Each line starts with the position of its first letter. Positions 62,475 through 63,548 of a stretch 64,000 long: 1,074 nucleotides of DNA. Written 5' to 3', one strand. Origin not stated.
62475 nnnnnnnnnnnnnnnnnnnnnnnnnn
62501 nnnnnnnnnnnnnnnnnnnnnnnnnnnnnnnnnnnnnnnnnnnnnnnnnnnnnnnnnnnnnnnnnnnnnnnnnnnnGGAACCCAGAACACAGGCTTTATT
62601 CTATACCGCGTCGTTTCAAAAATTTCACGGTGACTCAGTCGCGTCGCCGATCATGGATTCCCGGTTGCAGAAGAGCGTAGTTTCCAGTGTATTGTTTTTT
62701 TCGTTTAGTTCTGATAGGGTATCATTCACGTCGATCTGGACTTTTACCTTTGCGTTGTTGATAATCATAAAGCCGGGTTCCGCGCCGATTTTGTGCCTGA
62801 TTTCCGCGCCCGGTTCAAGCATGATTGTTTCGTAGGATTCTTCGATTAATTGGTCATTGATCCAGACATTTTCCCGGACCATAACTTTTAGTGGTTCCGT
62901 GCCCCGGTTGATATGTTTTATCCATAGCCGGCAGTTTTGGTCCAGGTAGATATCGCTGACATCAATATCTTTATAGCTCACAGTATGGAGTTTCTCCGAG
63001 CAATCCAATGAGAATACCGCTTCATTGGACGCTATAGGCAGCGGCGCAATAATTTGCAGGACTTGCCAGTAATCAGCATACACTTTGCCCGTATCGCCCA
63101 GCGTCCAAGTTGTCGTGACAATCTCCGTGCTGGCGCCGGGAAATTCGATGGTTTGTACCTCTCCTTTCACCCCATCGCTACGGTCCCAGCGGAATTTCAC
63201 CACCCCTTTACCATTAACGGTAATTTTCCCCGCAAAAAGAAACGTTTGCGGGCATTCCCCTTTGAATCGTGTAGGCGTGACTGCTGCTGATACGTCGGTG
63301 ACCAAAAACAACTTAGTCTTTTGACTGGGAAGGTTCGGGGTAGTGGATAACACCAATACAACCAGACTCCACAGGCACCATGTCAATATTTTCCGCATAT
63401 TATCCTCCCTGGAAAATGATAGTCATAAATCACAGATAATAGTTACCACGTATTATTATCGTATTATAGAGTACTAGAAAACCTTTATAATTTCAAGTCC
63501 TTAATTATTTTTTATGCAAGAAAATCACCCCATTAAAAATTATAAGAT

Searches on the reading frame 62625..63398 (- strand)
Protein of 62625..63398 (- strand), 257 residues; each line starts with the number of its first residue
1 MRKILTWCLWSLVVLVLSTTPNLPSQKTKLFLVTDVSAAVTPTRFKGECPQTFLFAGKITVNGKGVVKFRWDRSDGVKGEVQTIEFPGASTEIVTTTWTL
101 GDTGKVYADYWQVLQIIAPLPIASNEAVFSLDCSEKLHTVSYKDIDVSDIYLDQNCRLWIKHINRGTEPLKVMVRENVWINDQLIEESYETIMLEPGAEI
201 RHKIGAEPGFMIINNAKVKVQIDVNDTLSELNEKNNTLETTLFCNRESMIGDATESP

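Call 46: find_encoding_contigs(protein=window:62625-63398:-, flank=10000, max_places=3)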
Protein window:62625-63398:- (257 aa): 10 contigs read that carry it; 3 places shown.
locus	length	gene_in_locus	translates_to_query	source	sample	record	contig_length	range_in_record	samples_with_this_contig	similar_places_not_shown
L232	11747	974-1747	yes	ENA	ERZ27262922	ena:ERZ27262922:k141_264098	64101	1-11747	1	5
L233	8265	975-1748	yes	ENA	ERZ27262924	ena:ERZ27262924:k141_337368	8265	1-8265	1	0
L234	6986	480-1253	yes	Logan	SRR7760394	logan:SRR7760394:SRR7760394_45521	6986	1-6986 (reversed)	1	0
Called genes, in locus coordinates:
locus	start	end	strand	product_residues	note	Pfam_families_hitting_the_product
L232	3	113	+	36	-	?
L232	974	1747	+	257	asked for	-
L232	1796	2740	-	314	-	PF00586:AIRS, PF02769:AIRS_C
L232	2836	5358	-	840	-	PF02190:LON_substr_bdg, PF00004:AAA, PF07728:AAA_5 (weak), PF22667:Lon_lid, PF05362:Lon_C, PF13541:ChlI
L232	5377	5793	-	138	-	PF00011:HSP20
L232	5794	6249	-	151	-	PF22811:Zn_ribbon_NrdR, PF03477:ATP-cone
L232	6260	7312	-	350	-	PF03706:LPG_synthase_TM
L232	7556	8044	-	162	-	-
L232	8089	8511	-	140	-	PF02082:Rrf2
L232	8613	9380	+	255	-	PF01618:MotA_ExbB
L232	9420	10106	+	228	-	PF13677:MotB_plug, PF00691:OmpA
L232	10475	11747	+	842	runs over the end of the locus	PF00656:Peptidase_C14, PF07603:Lcl_C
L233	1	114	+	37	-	?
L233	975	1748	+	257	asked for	-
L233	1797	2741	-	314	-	PF00586:AIRS, PF02769:AIRS_C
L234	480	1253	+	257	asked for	-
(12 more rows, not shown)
